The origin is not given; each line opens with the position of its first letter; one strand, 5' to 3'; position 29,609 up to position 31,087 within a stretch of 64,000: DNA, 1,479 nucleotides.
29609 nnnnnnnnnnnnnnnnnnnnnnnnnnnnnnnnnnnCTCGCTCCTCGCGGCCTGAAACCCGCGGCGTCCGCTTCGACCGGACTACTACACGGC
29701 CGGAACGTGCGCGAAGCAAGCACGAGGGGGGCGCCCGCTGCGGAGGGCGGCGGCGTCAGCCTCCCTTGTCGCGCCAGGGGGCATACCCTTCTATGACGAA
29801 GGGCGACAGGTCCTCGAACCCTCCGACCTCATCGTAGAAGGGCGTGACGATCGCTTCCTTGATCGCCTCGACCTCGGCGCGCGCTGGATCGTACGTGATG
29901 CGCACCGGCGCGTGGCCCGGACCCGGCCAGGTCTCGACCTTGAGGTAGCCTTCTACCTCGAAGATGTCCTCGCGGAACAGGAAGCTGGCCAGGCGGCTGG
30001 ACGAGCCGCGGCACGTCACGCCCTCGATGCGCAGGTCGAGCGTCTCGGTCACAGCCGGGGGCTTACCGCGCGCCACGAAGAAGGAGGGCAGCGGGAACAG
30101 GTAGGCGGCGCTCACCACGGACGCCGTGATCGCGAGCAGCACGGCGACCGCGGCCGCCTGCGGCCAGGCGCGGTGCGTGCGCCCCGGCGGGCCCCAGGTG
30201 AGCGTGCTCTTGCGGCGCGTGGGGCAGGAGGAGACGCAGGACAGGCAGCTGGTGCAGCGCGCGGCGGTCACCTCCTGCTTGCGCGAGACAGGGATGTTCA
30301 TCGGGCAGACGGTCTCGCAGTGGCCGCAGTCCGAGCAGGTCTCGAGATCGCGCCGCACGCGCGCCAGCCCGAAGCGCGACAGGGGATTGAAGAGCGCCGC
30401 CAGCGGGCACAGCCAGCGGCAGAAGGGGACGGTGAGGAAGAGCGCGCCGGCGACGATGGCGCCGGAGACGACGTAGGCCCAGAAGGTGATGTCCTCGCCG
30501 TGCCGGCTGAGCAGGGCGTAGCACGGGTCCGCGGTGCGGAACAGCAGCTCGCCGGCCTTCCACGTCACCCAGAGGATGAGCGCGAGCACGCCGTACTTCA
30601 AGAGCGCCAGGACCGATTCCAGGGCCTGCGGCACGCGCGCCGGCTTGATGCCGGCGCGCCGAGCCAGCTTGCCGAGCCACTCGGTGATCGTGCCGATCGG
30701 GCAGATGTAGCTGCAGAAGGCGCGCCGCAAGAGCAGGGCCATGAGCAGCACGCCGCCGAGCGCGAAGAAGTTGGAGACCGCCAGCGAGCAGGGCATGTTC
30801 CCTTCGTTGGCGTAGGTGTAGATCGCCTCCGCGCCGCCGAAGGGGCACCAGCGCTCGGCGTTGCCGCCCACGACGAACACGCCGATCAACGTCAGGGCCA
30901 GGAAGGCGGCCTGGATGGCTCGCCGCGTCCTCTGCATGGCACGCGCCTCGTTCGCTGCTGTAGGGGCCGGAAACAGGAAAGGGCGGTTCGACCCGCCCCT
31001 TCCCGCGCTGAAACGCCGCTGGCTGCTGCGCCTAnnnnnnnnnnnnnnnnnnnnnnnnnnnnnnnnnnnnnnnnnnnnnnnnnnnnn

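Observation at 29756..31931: NapH/CcoG-like polyferredoxin ending in an HMA-like domain, paired with a secreted protein carrying a CxxC-rich acidic tail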

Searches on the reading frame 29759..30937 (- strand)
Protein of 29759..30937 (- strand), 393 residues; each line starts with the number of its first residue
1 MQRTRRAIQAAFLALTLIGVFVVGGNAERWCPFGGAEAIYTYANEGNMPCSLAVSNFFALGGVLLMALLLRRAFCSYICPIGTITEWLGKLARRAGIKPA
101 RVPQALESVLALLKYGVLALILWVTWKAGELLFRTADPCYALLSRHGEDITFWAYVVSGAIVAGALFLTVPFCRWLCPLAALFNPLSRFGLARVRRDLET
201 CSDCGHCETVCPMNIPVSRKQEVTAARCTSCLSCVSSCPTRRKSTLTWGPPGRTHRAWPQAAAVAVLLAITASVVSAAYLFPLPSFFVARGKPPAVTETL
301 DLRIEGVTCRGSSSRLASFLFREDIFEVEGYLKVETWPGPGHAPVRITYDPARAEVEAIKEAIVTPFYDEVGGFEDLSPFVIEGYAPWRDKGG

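Call 3: search_protein_families(library=pfam, proteins=[window:29759-30937:-], max_evalue=0.01)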
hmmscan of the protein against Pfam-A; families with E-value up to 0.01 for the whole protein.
seq(393 aa): 12 families
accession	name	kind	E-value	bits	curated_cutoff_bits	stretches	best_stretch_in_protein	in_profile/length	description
PF12801.12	Fer4_5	-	2.6e-15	56.6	22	2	53-97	2-47/48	4Fe-4S binding domain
PF13237.11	Fer4_10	-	4.3e-08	33.4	25.5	1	194-239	2-53/53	4Fe-4S dicluster domain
PF13183.11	Fer4_8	-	3.2e-07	31.2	27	1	194-215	47-68/68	4Fe-4S dicluster domain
PF12838.12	Fer4_7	-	1.1e-06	29.5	27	1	190-215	27-52/52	4Fe-4S dicluster domain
PF00037.32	Fer4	-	2.5e-06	27.5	21.1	1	196-215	3-22/24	4Fe-4S binding domain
PF25160.1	LdpA_Fe-S-bd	-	1.7e-05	25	27.6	1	173-214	9-41/49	LdpA Fe-S cluster-binding domain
PF13187.11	Fer4_9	-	2.7e-05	24.5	27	1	201-241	2-50/52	4Fe-4S dicluster domain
PF12837.12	Fer4_6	-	2.7e-05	24.3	25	1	194-215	2-23/24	4Fe-4S binding domain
PF13534.11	Fer4_17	-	9.2e-05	23.4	22.2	0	196-215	41-60/61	4Fe-4S dicluster domain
PF12797.12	Fer4_2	-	0.00021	21.5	24.5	1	193-212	2-21/22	4Fe-4S binding domain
PF12800.12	Fer4_4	-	0.0055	17.4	24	0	226-240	2-16/17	4Fe-4S binding domain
PF13746.11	Fer4_18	-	0.0089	16.7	27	0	196-239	56-96/114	4Fe-4S dicluster domain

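Call 5: find_homologous_proteins(query=window:29759-30937:-)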
Query seq(393 aa) (393 aa): 866 proteins with E <= 0.001 among 8000 candidates; the best 120 are listed.
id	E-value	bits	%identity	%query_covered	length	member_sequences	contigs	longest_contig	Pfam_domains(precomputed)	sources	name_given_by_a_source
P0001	4.7e-246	835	92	100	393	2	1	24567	PF12801.13,PF12837.13,PF00037.33,PF12838.13,PF13237.12,PF13183.12,PF13187.12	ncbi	-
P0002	5.5e-187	640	69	100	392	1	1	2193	PF14697.12,PF12801.13,PF12797.13,PF12837.13,PF00037.33,PF12838.13,PF13237.12,PF13183.12,PF13187.12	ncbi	ncbi:MAG: 4Fe-4S binding protein [bacterium]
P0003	1.1e-186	639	71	99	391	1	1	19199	PF12801.13,PF12797.13,PF12837.13,PF00037.33,PF12838.13,PF13237.12,PF13183.12,PF13187.12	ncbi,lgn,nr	ncbi:MAG: 4Fe-4S binding protein [Planctomycetes bacterium]|nr:4Fe-4S binding protein [Planctomyceto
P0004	2.3e-183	628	69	99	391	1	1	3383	PF14697.12,PF12801.13,PF12797.13,PF12837.13,PF00037.33,PF12838.13,PF13237.12,PF12800.13,PF13187.12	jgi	jgi:ferredoxin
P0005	8.5e-178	610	68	99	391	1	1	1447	PF12801.13,PF12837.13,PF00037.33,PF12838.13,PF13237.12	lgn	-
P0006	9.9e-178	610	67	99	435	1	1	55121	PF14697.12,PF12801.13,PF12837.13,PF00037.33,PF12838.13,PF13237.12,PF13187.12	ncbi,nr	ncbi:MAG: 4Fe-4S binding protein [Phycisphaerae bacterium]|nr:4Fe-4S binding protein [Phycisphaerae 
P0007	3.6e-174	598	65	99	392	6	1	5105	PF14697.12,PF12801.13,PF13237.12,PF13187.12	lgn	-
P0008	1.9e-173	596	67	96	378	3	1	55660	PF12801.13,PF12837.13,PF00037.33,PF12838.13,PF25160.2,PF13237.12,PF13187.12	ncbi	ncbi:MAG: 4Fe-4S binding protein [Planctomycetota bacterium]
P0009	1.4e-172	593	67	99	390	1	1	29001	PF14697.12,PF12801.13,PF12797.13,PF12837.13,PF00037.33,PF12838.13,PF25160.2,PF13237.12,PF13187.12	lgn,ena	-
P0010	4.9e-172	591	65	99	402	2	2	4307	PF12801.13,PF12797.13,PF12837.13,PF12838.13,PF13237.12,PF13187.12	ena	-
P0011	8.3e-172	590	65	100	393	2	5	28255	PF14697.12,PF12801.13,PF12837.13,PF00037.33,PF12838.13,PF13237.12,PF13187.12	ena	-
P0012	1.1e-170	587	63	99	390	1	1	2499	PF12801.13,PF12797.13,PF12837.13,PF00037.33,PF12838.13,PF13237.12,PF13183.12,PF12800.13,PF13187.12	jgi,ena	-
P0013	2.3e-165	569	62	99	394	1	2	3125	PF12801.13,PF12797.13,PF12837.13,PF00037.33,PF12838.13,PF13237.12,PF13187.12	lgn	-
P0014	2.8e-164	565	63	100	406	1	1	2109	PF12801.13,PF12837.13,PF00037.33,PF12838.13,PF13237.12,PF13187.12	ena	-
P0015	4.3e-164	565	63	100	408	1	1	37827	PF12801.13,PF12797.13,PF12837.13,PF12838.13,PF13237.12,PF13187.12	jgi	jgi:ferredoxin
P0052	2.0e-154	533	58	99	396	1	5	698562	PF14697.12,PF12801.13,PF12837.13,PF00037.33,PF13237.12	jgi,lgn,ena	-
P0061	1.4e-153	530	58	98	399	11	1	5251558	PF12801.13,PF12837.13,PF13746.12,PF12838.13,PF13237.12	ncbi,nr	ncbi:MAG: 4Fe-4S binding protein [Phycisphaerales bacterium]|nr:MAG: 4Fe-4S binding protein [Phycisp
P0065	1.1e-152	527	59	97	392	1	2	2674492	PF12801.13,PF12797.13,PF12837.13,PF12838.13,PF13237.12,PF13187.12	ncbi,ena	-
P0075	3.1e-152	526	59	99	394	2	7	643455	PF12801.13,PF12837.13,PF00037.33,PF12838.13,PF13237.12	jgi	-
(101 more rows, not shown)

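Call 6: search_protein_families(library=ncbifam, proteins=[window:29759-30937:-], max_evalue=0.01)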
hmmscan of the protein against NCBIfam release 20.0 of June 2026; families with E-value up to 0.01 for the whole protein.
seq(393 aa): 21 families
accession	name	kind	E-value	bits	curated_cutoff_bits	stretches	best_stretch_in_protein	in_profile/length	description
TIGR02163.1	napH_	subfamily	1.2e-21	77.4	213.05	1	63-240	70-248/255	NapH/MauN family ferredoxin-type protein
NF007013.0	PRK09477.1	equivalog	1.2e-21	77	234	1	63-240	90-271/286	quinol dehydrogenase ferredoxin subunit NapH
NF046105.1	TransRegNosR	equivalog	3.3e-12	45.5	1000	1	63-235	487-662/680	transcriptional regulator NosR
NF038196.1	ferrodoxin_EFR1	subfamily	4.9e-09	36.6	75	1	197-241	183-227/242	EFR1 family ferrodoxin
NF043039.1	HgcAB_like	equivalog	1.2e-08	35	285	1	105-240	212-346/350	HgcAB-like fusion protein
NF058577.1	FdxA_fam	equivalog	1.1e-05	25.6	65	2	200-240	8-50/52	4Fe-4S ferredoxin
NF007382.0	PRK09898.1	equivalog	3e-05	23.7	213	1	171-248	129-203/208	ferredoxin-like protein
TIGR02951.1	DMSO_dmsB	equivalog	8.5e-05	22.6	214.1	1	169-236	68-132/161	DMSO/selenate family reductase complex B subunit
NF006221.0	PRK08348.1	subfamily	0.00036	20.2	124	1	194-241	39-90/136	NADH-plastoquinone oxidoreductase subunit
NF040864.1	HgcB_ferredoxin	equivalog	0.0004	20.2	99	1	196-240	11-58/93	mercury methylation ferredoxin HgcB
NF045874.1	Vhu_polyferre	exception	0.00052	18.8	600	1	192-246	322-378/381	F420-non-reducing hydrogenase associated-polyferredoxin VhuB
NF043069.1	T4HPD_activ_SAM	equivalog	0.00053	19.4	425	1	183-244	35-98/299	trans-4-hydroxy-L-proline dehydratase activase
NF007204.0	PRK09625.1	equivalog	0.00056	19.9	125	1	198-248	58-111/133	pyruvate flavodoxin oxidoreductase subunit delta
TIGR02745.1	ccoG_rdxA_fixG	equivalog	0.00066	18.7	316.7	0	62-180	64-191/435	cytochrome c oxidase accessory protein CcoG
NF042909.1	FMH_DH_FwdF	exception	0.0007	18.8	375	1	197-240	223-271/336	tungsten-dependent formylmethanofuran dehydrogenase subunit FwdF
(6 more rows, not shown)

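Call 10: find_encoding_contigs(protein=P0061, flank=8000, max_places=2)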
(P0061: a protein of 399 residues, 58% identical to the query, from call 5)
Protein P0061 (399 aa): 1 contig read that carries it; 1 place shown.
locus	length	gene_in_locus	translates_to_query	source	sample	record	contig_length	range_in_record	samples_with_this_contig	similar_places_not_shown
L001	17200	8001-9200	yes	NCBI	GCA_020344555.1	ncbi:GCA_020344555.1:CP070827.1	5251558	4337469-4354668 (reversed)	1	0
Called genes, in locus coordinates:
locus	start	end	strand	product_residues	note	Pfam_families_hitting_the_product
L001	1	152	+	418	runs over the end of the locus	PF00589:Phage_integrase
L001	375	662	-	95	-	-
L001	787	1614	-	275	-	PF12146:Hydrolase_4 (faint), PF00561:Abhydrolase_1, PF12697:Abhydrolase_6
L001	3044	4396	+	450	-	PF00078:RVT_1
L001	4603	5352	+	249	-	PF02591:Zn_ribbon_9 (weak)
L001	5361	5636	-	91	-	-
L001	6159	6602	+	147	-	PF01510:Amidase_2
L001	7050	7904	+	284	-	PF07719:TPR_2 (faint)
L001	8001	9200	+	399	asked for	PF12801:Fer4_5, PF12838:Fer4_7 (faint), PF13746:Fer4_18 (faint), PF12837:Fer4_6 (faint), PF13237:Fer4_10 (weak)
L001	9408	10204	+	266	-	PF01545:Cation_efflux, PF16916:ZT_dimer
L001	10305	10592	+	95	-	PF16861:Carbam_trans_C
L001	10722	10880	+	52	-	PF19451:DUF5989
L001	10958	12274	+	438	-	PF03721:UDPG_MGDP_dh_N, PF00984:UDPG_MGDP_dh, PF03720:UDPG_MGDP_dh_C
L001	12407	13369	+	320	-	PF01073:3Beta_HSD, PF01370:Epimerase, PF02719:Polysacc_synt_2, PF04321:RmlD_sub_bind, PF05368:NmrA (weak), PF07993:NAD_binding_4, PF13460:NAD_binding_10, PF16363:GDP_Man_Dehyd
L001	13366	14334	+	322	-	PF01073:3Beta_HSD, PF01370:Epimerase, PF02719:Polysacc_synt_2, PF04321:RmlD_sub_bind, PF13460:NAD_binding_10 (weak), PF16363:GDP_Man_Dehyd, PF07993:NAD_binding_4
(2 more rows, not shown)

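Call 11: find_encoding_contigs(protein=P0065, flank=8000, max_places=2)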
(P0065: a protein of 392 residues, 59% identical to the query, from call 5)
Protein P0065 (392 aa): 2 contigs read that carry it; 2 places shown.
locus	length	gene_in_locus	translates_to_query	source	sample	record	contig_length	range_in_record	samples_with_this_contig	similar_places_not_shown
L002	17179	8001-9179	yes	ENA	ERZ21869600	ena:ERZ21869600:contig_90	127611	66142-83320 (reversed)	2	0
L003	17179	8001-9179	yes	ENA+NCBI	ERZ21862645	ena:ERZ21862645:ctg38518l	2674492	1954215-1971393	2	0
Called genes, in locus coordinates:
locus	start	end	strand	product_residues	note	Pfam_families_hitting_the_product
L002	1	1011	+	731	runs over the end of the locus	PF21226:MalQ_N, PF02446:Glyco_hydro_77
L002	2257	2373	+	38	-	-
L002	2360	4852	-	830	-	PF00069:Pkinase, PF01636:APH (faint), PF07714:PK_Tyr_Ser-Thr, PF03109:ABC1 (faint), PF06293:Kdo (weak), PF05226:CHASE2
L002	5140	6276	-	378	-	PF00050:Kazal_1, PF07648:Kazal_2 (weak), PF00050:Kazal_1 (weak)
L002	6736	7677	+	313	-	PF07719:TPR_2 (faint), PF14559:TPR_19 (faint)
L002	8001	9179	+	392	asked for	PF12801:Fer4_5, PF12838:Fer4_7 (faint), PF13187:Fer4_9 (faint), PF12797:Fer4_2 (faint), PF12837:Fer4_6 (faint), PF13237:Fer4_10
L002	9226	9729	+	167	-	-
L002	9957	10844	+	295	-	PF00291:PALP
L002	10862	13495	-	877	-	PF00072:Response_reg, PF00990:GGDEF, PF00072:Response_reg, PF01590:GAF, PF13185:GAF_2, PF13492:GAF_3, PF01966:HD, PF13487:HD_5, +1 more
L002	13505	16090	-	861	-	PF11845:Tll0287-like, PF00672:HAMP (faint), PF00989:PAS, PF13188:PAS_8, PF13426:PAS_9, PF00512:HisKA, PF02518:HATPase_c, PF01627:Hpt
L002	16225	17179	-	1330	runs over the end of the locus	PF00672:HAMP, PF01590:GAF, PF08448:PAS_4, PF13426:PAS_9, PF00512:HisKA, PF02518:HATPase_c, PF00072:Response_reg, PF01627:Hpt, +2 more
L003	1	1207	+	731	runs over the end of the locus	PF21226:MalQ_N, PF02446:Glyco_hydro_77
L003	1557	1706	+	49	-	-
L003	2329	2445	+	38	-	-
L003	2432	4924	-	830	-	PF00069:Pkinase, PF01636:APH (faint), PF07714:PK_Tyr_Ser-Thr, PF03109:ABC1 (faint), PF06293:Kdo (weak), PF05226:CHASE2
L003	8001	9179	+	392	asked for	PF12801:Fer4_5, PF12838:Fer4_7 (faint), PF13187:Fer4_9 (faint), PF12797:Fer4_2 (faint), PF12837:Fer4_6 (faint), PF13237:Fer4_10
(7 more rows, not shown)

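Call 14: find_encoding_contigs(protein=P0052, flank=8000, max_places=1)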
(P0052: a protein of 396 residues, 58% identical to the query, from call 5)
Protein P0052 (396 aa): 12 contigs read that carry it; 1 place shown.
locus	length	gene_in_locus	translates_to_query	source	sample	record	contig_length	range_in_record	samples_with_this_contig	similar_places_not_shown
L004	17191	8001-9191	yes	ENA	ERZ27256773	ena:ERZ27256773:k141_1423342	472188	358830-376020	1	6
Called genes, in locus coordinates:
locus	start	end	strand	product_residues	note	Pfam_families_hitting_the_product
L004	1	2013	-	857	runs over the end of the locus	PF00317:Ribonuc_red_lgN, PF02867:Ribonuc_red_lgC, PF12637:TSCPD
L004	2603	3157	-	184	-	PF01227:GTP_cyclohydroI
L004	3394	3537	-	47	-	PF26262:DUF8066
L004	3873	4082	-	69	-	PF07311:Dodecin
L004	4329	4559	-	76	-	-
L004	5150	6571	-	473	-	PF01053:Cys_Met_Meta_PP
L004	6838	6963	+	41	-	-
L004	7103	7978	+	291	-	PF07721:TPR_4 (faint), PF07719:TPR_2 (faint), PF00515:TPR_1 (faint), PF13428:TPR_14 (faint), PF14559:TPR_19 (faint)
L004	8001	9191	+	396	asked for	PF12801:Fer4_5, PF00037:Fer4 (faint), PF14697:Fer4_21 (faint), PF12837:Fer4_6 (faint), PF13237:Fer4_10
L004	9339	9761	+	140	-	PF12663:DUF3788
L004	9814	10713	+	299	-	PF01209:Ubie_methyltran, PF05175:MTS (faint), PF13489:Methyltransf_23, PF13847:Methyltransf_31, PF08241:Methyltransf_11, PF08242:Methyltransf_12, PF13649:Methyltransf_25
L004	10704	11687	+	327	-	PF14803:Zn_ribbon_Nudix, PF00293:NUDIX, PF14361:RsbRD_N (weak)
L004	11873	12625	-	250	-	PF20772:TACO1_YebC_N, PF01709:Transcrip_reg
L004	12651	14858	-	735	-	PF12895:ANAPC3 (faint), PF13429:TPR_15 (faint), PF13431:TPR_17 (faint), PF13432:TPR_16 (faint), PF07719:TPR_2 (faint), PF13374:TPR_10 (faint), PF13424:TPR_12 (faint), PF14559:TPR_19 (weak), +5 more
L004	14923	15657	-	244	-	-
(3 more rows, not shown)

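Call 15: find_encoding_contigs(protein=P0075, flank=8000, max_places=1)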
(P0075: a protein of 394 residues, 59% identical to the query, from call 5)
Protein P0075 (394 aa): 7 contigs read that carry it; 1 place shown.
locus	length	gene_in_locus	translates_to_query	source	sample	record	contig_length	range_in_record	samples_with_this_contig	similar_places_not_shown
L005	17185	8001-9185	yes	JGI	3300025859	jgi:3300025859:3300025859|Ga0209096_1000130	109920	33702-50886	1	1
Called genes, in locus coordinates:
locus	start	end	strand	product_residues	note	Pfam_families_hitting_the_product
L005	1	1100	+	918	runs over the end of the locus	PF02384:N6_Mtase (faint), PF20473:MmeI_Mtase (faint)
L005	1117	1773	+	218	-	PF01844:HNH (weak)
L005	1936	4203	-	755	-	PF00924:MS_channel_2nd, PF21082:MS_channel_3rd (weak)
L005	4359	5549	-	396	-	PF04055:Radical_SAM (weak)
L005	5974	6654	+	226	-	PF02397:Bac_transf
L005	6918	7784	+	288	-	-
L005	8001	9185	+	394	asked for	PF12801:Fer4_5, PF00037:Fer4 (faint), PF12838:Fer4_7 (faint), PF12837:Fer4_6 (faint), PF13237:Fer4_10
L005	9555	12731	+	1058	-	PF00082:Peptidase_S8, PF00404:Dockerin_1 (weak)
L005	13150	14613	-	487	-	PF00309:Sigma54_AID, PF04963:Sigma54_CBD, PF04552:Sigma54_DBD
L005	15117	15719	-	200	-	PF21176:RecR_HhH, PF02132:RecR_ZnF, PF13662:Toprim_4, PF01751:Toprim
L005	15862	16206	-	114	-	PF02575:YbaB_DNA_bd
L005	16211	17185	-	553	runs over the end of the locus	PF05496:RuvB_N (faint), PF13177:DNA_pol3_delta2, PF00004:AAA, PF13401:AAA_22 (weak), PF22608:DNAX_ATPase_lid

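Call 26: predict_structure(alignment_id=A2)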
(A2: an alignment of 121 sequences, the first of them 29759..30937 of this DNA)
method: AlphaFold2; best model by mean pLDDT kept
length: 393 residues; sequences in the alignment: 121
mean_pLDDT: 87.3   pTM: 0.80
mean pLDDT of the five models: 87.3, 86.5, 86.3, 84.6, 80.9
residues with pLDDT >= 90: 213; 70-90: 152; 50-70: 25; < 50: 3
segments of 3 or more residues with pLDDT < 50: 391-393
pLDDT, mean of each block of 10 residues (from residue 1): 92 92 83 85 78 86 94 92 90 88 90 92 77 72 66 83 88 90 90 90 91 92 92 90 81 77 94 92 88 94 91 91 91 92 95 94 88 86 79 43
secondary structure, 60 per line:
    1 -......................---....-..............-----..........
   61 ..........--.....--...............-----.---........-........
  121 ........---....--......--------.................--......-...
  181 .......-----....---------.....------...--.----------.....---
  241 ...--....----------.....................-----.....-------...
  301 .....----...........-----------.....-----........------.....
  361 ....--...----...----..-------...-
elements in order: H2-23 H27-30 H32-45 H51-70 H73-77 H80-94 H104-111 H113-128 H132-135 H138-143 H152-167 H171-176 H178-187 E193-196 H206-210 H233-237 E246-249 H260-280 E286-290 E298-305 H310-320 E332-336 E342-349 H356-364 E367-369 E374-376
